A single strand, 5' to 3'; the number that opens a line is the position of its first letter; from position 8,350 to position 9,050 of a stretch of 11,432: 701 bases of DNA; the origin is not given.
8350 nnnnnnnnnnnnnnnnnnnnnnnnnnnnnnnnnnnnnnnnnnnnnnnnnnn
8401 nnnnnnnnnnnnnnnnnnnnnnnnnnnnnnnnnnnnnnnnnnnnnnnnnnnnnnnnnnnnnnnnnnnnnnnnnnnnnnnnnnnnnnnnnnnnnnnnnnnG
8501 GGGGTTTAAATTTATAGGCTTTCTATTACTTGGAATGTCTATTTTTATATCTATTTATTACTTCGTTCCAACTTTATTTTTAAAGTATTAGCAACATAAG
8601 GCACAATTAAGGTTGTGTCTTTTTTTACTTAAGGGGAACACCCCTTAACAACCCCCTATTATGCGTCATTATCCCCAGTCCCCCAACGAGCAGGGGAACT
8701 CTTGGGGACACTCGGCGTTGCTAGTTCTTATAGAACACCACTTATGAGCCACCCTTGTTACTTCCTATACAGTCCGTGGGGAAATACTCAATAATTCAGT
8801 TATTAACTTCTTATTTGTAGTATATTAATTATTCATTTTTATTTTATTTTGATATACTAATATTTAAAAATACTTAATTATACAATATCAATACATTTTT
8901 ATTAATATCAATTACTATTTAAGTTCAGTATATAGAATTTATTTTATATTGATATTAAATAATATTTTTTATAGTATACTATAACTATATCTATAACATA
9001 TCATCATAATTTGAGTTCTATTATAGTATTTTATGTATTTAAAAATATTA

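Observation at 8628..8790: Second GC-rich structured island of unknown function between the mob operon and the AT-rich repeat tract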

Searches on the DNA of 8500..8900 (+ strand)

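Call 7: search_rna_families(source=window, start=8500, end=8900, threshold=evalue, max_evalue=10, show_alignments=3)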
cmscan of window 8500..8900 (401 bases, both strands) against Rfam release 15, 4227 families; matches with E-value up to 10: 2.
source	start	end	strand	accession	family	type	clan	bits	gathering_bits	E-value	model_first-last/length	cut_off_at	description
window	8598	8652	-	RF02495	ohsC_RNA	Gene; antitoxin;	-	16.5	50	6.7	1-77/77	no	Oppression of Hydrophobic ORF by sRNA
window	8617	8662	-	RF02937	Clostridiales-2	Gene; sRNA;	-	12.1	58.6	5.6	1-82/82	no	Clostridiales-2 RNA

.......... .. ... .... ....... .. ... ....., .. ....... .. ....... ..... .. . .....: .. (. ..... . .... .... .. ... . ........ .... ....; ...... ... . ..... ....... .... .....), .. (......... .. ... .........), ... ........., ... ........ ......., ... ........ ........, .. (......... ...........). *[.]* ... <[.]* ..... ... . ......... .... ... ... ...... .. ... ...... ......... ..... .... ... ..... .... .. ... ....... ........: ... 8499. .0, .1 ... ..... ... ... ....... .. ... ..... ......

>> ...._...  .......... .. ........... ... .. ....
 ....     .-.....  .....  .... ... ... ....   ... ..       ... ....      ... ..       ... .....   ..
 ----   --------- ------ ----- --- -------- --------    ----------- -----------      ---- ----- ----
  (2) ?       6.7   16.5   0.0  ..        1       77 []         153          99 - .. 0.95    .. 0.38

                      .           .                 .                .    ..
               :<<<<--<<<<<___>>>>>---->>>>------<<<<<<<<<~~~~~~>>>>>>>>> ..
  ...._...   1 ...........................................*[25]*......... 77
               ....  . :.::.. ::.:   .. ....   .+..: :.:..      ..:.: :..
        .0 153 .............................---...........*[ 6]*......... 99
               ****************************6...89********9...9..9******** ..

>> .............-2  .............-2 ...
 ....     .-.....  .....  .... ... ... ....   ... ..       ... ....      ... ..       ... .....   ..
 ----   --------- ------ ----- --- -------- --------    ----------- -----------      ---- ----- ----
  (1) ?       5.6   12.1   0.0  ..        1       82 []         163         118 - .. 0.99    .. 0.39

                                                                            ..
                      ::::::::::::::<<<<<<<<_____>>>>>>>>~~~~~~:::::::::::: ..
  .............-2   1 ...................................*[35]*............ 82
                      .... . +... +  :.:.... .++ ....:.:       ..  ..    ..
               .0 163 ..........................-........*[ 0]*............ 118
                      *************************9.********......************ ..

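Call 10: search_dna_similar(query=window:8560-8830:+, collection=plasmids, mode=distant, max_rows=40)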
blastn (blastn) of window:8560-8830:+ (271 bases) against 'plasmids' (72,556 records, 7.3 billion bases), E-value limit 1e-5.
Records with a match: 14; places in all: 14; records where one place covers at least 80% of the query: 3.
Best place of each record, by identity: 95-99% 1; 90-95% 1; 80-90% 11; 60-80% 1.
By first word of the organism name: Fusobacterium 14.
By predicted mobility (MOB-suite, as given by PLSDB): mobilizable 9; non-mobilizable 5.
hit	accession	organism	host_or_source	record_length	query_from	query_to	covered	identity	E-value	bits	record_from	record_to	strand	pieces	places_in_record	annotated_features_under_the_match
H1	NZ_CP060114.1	Fusobacterium hwasookii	Homo sapiens,Subgingival dental plaque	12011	1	271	100%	96.7%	6e-123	447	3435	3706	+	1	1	hypothetical protein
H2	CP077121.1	Fusobacterium nucleatum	-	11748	1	271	100%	93.8%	1e-111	409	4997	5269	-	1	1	hypothetical protein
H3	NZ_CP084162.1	Fusobacterium polymorphum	-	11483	2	271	100%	88.6%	2e-91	343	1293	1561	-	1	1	hypothetical protein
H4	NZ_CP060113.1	Fusobacterium hwasookii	Homo sapiens,Subgingival dental plaque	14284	54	225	63%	83.9%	1e-42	180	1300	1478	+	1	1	none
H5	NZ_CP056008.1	Fusobacterium polymorphum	Homo sapiens,cell culture,Colorectal ...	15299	54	225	63%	82.6%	2e-39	169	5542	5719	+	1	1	none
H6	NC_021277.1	Fusobacterium animalis 4_8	-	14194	54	225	63%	82.2%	4e-36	159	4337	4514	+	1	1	none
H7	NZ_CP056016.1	Fusobacterium animalis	Homo sapiens,cell culture,Colorectal ...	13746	54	225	63%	82.2%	4e-36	159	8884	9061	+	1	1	none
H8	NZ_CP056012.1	Fusobacterium animalis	Homo sapiens,cell culture,Colorectal ...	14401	54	228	65%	80.2%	6e-34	151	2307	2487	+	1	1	none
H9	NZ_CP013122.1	Fusobacterium polymorphum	Homo sapiens,subgingival dental plaque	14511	54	225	63%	81.0%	5e-35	155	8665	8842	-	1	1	none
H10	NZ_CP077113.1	Fusobacterium polymorphum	Homo sapiens,Oral cavity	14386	54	225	63%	81.0%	5e-35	155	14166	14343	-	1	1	none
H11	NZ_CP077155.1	Fusobacterium polymorphum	Homo sapiens,Oral cavity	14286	54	225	63%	78.4%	8e-33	148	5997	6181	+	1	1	none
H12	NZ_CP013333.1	Fusobacterium hwasookii ChDC F174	Homo sapiens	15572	91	225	50%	81.9%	2e-26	126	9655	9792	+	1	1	none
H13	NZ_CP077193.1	Fusobacterium animalis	-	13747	54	173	44%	88.1%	8e-33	148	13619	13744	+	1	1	none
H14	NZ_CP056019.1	Fusobacterium vincentii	Homo sapiens,cell culture,Colorectal ...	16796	113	225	42%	83.5%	4e-23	115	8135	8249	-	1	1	none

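Call 11: get_annotated_region(hit=H1, flank=6000)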
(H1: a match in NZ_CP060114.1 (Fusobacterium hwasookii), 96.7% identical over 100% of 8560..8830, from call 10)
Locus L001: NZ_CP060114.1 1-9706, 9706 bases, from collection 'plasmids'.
description: Fusobacterium hwasookii strain KCOM 1249 plasmid pFh1249-2, complete sequence
organism: Fusobacterium hwasookii (NCBI taxid 1583098)
taxonomy: Bacteria; Fusobacteriota; Fusobacteriia; Fusobacteriales; Fusobacteriaceae; Fusobacterium; Fusobacterium hwasookii
host: -; source: Homo sapiens,Subgingival dental plaque; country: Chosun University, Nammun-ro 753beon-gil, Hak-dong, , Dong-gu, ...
typing (MOB-suite, as given by PLSDB): non-mobilizable
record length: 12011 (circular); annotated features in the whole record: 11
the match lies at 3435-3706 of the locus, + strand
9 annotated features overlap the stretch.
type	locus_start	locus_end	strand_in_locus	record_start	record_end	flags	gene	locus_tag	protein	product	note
CDS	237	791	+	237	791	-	-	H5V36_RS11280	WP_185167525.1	ribbon-helix-helix protein, CopG family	GO:0006355 - regulation of DNA-templated transcription [Evidence IEA]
CDS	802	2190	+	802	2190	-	-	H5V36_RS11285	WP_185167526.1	relaxase/mobilization nuclease domain-containing protein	-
CDS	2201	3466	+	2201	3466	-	-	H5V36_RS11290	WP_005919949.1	hypothetical protein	-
CDS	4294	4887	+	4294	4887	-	-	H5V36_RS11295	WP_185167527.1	hypothetical protein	-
CDS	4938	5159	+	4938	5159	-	-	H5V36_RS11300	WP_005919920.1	hypothetical protein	-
CDS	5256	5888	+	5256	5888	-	-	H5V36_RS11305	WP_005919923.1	recombinase family protein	GO:0006310 - DNA recombination [Evidence IEA]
CDS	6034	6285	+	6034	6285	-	-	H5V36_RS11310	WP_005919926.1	hypothetical protein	-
CDS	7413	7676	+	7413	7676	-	-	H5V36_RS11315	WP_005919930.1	HTH domain-containing protein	-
CDS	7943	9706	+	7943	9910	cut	-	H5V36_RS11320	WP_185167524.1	DUF5906 domain-containing protein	-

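Call 12: get_annotated_region(hit=H4, flank=3000)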
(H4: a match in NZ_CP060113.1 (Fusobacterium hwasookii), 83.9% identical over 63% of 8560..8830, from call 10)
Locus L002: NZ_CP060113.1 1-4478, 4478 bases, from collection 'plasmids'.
description: Fusobacterium hwasookii strain KCOM 1249 plasmid pFh1249-1, complete sequence
organism: Fusobacterium hwasookii (NCBI taxid 1583098)
taxonomy: Bacteria; Fusobacteriota; Fusobacteriia; Fusobacteriales; Fusobacteriaceae; Fusobacterium; Fusobacterium hwasookii
host: -; source: Homo sapiens,Subgingival dental plaque; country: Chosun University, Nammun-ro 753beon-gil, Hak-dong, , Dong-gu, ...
typing (MOB-suite, as given by PLSDB): mobilizable; relaxase MOBP
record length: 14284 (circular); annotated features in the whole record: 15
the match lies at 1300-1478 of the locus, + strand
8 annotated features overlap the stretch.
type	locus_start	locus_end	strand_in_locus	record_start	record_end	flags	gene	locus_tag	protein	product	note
CDS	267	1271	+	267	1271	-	-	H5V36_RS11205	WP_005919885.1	hypothetical protein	-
CDS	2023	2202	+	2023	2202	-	-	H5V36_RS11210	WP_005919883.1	type II toxin-antitoxin system Phd/YefM family antitoxin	-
CDS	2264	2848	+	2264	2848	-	-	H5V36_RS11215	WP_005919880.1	hypothetical protein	-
CDS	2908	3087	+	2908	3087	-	-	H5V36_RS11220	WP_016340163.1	hypothetical protein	-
CDS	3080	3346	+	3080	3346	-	-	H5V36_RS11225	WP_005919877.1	Txe/YoeB family addiction module toxin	GO:0008219 - cell death [Evidence IEA]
CDS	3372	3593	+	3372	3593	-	-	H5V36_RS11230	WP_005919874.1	hypothetical protein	-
CDS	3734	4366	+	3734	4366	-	-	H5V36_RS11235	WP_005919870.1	recombinase family protein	GO:0006310 - DNA recombination [Evidence IEA]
CDS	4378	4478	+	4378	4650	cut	-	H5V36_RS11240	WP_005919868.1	hypothetical protein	-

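Call 13: get_annotated_region(hit=H5, flank=3000)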
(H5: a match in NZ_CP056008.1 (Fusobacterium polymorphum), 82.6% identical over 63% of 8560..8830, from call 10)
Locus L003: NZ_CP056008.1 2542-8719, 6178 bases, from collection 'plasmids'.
description: Fusobacterium polymorphum strain SB013 plasmid pSB013A, complete sequence
organism: Fusobacterium polymorphum (NCBI taxid 76857)
taxonomy: Bacteria; Fusobacteriota; Fusobacteriia; Fusobacteriales; Fusobacteriaceae; Fusobacterium; Fusobacterium polymorphum
host: -; source: Homo sapiens,cell culture,Colorectal adenocarcinoma; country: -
typing (MOB-suite, as given by PLSDB): mobilizable; relaxase MOBP
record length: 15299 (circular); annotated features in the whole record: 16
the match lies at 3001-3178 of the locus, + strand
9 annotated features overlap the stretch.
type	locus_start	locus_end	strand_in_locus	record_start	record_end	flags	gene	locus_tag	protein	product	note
CDS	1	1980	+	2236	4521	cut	-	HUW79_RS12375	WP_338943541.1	relaxase/mobilization nuclease domain-containing protein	-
CDS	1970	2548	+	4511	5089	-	-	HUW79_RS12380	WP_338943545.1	hypothetical protein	-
CDS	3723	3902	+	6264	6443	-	-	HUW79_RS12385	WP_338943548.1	type II toxin-antitoxin system Phd/YefM family antitoxin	-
CDS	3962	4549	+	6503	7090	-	-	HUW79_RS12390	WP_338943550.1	hypothetical protein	-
CDS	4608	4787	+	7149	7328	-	-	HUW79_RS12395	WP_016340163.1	hypothetical protein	-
CDS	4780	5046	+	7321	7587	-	-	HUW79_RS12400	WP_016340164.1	Txe/YoeB family addiction module toxin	GO:0008219 - cell death [Evidence IEA]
CDS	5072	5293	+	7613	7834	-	-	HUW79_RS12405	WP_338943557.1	hypothetical protein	-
CDS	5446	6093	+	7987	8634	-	-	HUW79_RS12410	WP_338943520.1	recombinase family protein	GO:0006310 - DNA recombination [Evidence IEA]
CDS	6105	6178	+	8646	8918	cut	-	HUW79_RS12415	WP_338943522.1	hypothetical protein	-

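Call 14: get_annotated_region(hit=H2, flank=1500)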
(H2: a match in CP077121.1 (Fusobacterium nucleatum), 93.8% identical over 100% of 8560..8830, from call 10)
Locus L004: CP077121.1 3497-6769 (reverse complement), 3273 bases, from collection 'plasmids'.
description: Fusobacterium nucleatum strain KCOM1001 plasmid pKCOM1001B, complete sequence
organism: Fusobacterium nucleatum (NCBI taxid 851)
taxonomy: Bacteria; Fusobacteriota; Fusobacteriia; Fusobacteriales; Fusobacteriaceae; Fusobacterium; Fusobacterium nucleatum
host: -; source: -; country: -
typing (MOB-suite, as given by PLSDB): non-mobilizable
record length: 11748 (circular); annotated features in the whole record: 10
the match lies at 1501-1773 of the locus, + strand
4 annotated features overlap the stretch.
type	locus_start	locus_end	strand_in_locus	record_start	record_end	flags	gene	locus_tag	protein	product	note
CDS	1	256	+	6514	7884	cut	-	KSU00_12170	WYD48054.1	relaxase/mobilization nuclease domain-containing protein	-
CDS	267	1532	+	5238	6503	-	-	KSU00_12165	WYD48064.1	hypothetical protein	-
CDS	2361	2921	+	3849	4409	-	-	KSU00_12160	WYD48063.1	hypothetical protein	-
CDS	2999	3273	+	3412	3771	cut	-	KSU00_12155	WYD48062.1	hypothetical protein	-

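Call 15: get_annotated_region(hit=H3, flank=1500)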
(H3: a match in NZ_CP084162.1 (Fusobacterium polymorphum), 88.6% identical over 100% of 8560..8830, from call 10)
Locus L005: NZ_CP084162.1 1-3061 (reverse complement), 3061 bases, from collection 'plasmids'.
description: Fusobacterium polymorphum strain KCOM1330 plasmid pKKCOM1330C, complete sequence
organism: Fusobacterium polymorphum (NCBI taxid 76857)
taxonomy: Bacteria; Fusobacteriota; Fusobacteriia; Fusobacteriales; Fusobacteriaceae; Fusobacterium; Fusobacterium polymorphum
host: -; source: -; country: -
typing (MOB-suite, as given by PLSDB): non-mobilizable
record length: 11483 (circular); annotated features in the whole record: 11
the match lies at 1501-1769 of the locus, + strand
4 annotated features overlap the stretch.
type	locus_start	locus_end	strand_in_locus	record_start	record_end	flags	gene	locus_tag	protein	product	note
CDS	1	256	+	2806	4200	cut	-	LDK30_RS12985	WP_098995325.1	relaxase/mobilization nuclease domain-containing protein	-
CDS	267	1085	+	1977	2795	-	-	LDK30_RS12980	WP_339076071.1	hypothetical protein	-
CDS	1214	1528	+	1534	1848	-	-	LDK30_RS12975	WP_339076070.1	hypothetical protein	-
CDS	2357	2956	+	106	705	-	-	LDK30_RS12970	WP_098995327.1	hypothetical protein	-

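Call 16: get_annotated_region(hit=H6, flank=1500)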
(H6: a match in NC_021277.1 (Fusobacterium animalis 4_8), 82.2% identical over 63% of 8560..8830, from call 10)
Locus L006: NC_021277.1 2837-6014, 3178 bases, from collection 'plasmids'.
description: Fusobacterium animalis 4_8 plasmid unnamed, complete sequence
organism: Fusobacterium animalis 4_8 (NCBI taxid 469607)
taxonomy: Bacteria; Fusobacteriota; Fusobacteriia; Fusobacteriales; Fusobacteriaceae; Fusobacterium; Fusobacterium animalis; Fusobacterium animalis 4 8
host: -; source: -; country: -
typing (MOB-suite, as given by PLSDB): mobilizable; relaxase MOBP
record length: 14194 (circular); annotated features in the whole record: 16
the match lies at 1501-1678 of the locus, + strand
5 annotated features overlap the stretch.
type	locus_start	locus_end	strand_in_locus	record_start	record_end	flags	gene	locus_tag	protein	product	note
CDS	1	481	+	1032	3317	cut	-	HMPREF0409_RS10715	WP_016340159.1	relaxase/mobilization nuclease domain-containing protein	-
CDS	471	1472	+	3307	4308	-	-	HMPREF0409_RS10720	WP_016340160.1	hypothetical protein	-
CDS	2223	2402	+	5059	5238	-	-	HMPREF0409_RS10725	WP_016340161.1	type II toxin-antitoxin system Phd/YefM family antitoxin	-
CDS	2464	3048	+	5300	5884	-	-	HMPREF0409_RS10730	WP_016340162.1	hypothetical protein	-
CDS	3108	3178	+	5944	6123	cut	-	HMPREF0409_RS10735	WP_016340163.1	hypothetical protein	-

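Call 17: get_annotated_region(hit=H8, flank=1500)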
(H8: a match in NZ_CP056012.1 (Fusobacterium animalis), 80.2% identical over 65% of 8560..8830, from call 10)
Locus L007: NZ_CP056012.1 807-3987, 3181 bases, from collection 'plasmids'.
description: Fusobacterium animalis strain SB012 plasmid pSB012B, complete sequence
organism: Fusobacterium animalis (NCBI taxid 76859)
taxonomy: Bacteria; Fusobacteriota; Fusobacteriia; Fusobacteriales; Fusobacteriaceae; Fusobacterium; Fusobacterium animalis
host: -; source: Homo sapiens,cell culture,Colorectal adenocarcinoma; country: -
typing (MOB-suite, as given by PLSDB): mobilizable; relaxase MOBP
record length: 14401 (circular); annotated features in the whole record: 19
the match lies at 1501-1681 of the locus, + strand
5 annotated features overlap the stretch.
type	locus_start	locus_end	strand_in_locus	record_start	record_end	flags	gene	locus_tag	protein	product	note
CDS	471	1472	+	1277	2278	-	-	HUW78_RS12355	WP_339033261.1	hypothetical protein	-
CDS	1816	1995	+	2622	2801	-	-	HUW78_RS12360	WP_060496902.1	type II toxin-antitoxin system Phd/YefM family antitoxin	-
CDS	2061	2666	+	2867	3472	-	-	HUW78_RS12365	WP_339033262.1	hypothetical protein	-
CDS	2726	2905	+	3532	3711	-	-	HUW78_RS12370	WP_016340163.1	hypothetical protein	-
CDS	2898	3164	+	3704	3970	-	-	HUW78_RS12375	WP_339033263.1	Txe/YoeB family addiction module toxin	GO:0008219 - cell death [Evidence IEA]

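Call 18: get_annotated_region(hit=H9, flank=1500)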
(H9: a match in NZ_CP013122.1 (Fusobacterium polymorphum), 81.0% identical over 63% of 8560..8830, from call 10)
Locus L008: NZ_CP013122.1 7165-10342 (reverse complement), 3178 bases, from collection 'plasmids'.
description: Fusobacterium polymorphum strain ChDC F306 plasmid unnamed1, complete sequence
organism: Fusobacterium polymorphum (NCBI taxid 76857)
taxonomy: Bacteria; Fusobacteriota; Fusobacteriia; Fusobacteriales; Fusobacteriaceae; Fusobacterium; Fusobacterium polymorphum
host: -; source: Homo sapiens,subgingival dental plaque; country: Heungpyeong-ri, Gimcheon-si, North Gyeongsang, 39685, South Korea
typing (MOB-suite, as given by PLSDB): mobilizable; relaxase MOBP
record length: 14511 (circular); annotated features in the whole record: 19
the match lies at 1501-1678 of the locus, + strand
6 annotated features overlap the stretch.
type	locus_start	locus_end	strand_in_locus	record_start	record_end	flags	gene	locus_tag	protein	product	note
CDS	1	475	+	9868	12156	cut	-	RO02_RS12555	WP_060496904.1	relaxase/mobilization nuclease domain-containing protein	-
CDS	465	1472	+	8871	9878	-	-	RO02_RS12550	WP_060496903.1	hypothetical protein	-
CDS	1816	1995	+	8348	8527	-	-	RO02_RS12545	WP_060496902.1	type II toxin-antitoxin system Phd/YefM family antitoxin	-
CDS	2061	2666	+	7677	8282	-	-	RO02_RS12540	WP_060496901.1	hypothetical protein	-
CDS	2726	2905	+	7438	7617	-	-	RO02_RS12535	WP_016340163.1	hypothetical protein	-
CDS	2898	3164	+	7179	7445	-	-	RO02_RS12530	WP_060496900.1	Txe/YoeB family addiction module toxin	GO:0008219 - cell death [Evidence IEA]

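Call 19: get_annotated_region(hit=H11, flank=1500)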
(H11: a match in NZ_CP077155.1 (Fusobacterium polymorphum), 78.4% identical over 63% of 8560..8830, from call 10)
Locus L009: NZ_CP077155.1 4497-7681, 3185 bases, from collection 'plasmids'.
description: Fusobacterium polymorphum strain KCOM1267 plasmid pKCOM1267, complete sequence
organism: Fusobacterium polymorphum (NCBI taxid 76857)
taxonomy: Bacteria; Fusobacteriota; Fusobacteriia; Fusobacteriales; Fusobacteriaceae; Fusobacterium; Fusobacterium polymorphum
host: -; source: Homo sapiens,Oral cavity; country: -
typing (MOB-suite, as given by PLSDB): non-mobilizable
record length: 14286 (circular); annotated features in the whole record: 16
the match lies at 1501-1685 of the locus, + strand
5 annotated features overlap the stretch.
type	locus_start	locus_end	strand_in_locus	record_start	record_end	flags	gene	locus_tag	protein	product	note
CDS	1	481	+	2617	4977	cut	-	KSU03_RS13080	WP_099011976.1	relaxase/mobilization nuclease domain-containing protein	-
CDS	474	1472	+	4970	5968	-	-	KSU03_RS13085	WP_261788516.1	hypothetical protein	-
CDS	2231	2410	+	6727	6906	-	-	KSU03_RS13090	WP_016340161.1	type II toxin-antitoxin system Phd/YefM family antitoxin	-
CDS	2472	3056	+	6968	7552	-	-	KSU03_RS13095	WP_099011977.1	hypothetical protein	-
CDS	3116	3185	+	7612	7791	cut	-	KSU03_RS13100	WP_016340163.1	hypothetical protein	-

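Call 20: get_annotated_region(hit=H12, flank=1500)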
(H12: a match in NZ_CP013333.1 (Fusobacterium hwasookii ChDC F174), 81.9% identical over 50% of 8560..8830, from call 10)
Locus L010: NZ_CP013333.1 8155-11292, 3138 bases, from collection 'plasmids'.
description: Fusobacterium hwasookii ChDC F174 plasmid unnamed2
organism: Fusobacterium hwasookii ChDC F174 (NCBI taxid 1307442)
taxonomy: Bacteria; Fusobacteriota; Fusobacteriia; Fusobacteriales; Fusobacteriaceae; Fusobacterium; Fusobacterium hwasookii; Fusobacterium hwasookii ChDC F174
host: -; source: Homo sapiens; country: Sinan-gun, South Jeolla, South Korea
typing (MOB-suite, as given by PLSDB): mobilizable; relaxase MOBP
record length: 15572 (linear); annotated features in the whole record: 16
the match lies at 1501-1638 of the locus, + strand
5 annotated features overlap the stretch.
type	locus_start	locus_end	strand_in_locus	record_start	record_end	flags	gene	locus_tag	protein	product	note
CDS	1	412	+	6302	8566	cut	-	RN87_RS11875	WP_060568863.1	relaxase/mobilization nuclease domain-containing protein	-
CDS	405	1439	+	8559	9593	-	-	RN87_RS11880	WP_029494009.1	hypothetical protein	-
CDS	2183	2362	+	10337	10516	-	-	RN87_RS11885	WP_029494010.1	type II toxin-antitoxin system Phd/YefM family antitoxin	-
CDS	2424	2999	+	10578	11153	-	-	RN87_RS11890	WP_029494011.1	hypothetical protein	-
CDS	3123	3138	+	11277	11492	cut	-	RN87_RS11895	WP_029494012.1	hypothetical protein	-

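Call 21: get_annotated_region(hit=H14, flank=1500)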
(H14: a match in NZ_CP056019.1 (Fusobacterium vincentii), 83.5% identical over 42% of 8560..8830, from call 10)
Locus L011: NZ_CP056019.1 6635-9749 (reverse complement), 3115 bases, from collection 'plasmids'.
description: Fusobacterium vincentii strain SB006 plasmid pSB006A, complete sequence
organism: Fusobacterium vincentii (NCBI taxid 155615)
taxonomy: Bacteria; Fusobacteriota; Fusobacteriia; Fusobacteriales; Fusobacteriaceae; Fusobacterium; Fusobacterium vincentii
host: -; source: Homo sapiens,cell culture,Colorectal adenocarcinoma; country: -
typing (MOB-suite, as given by PLSDB): non-mobilizable
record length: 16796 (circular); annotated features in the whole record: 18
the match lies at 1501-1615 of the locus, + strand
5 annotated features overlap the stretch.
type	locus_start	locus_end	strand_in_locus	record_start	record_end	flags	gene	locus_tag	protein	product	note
CDS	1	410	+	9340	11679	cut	-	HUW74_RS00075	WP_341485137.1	relaxase/mobilization nuclease domain-containing protein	-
CDS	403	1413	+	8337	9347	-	-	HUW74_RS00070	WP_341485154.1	hypothetical protein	-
CDS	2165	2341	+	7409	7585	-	-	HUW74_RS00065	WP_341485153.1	type II toxin-antitoxin system Phd/YefM family antitoxin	-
CDS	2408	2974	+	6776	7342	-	-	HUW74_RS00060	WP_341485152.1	hypothetical protein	-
CDS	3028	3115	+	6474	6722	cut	-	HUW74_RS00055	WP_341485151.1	hypothetical protein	-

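Call 104: search_dna_similar(query=window:8613-8790:+, collection=phages, mode=distant, max_evalue=0.01)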
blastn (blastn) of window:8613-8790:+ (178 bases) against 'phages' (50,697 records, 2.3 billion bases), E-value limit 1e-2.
No match.
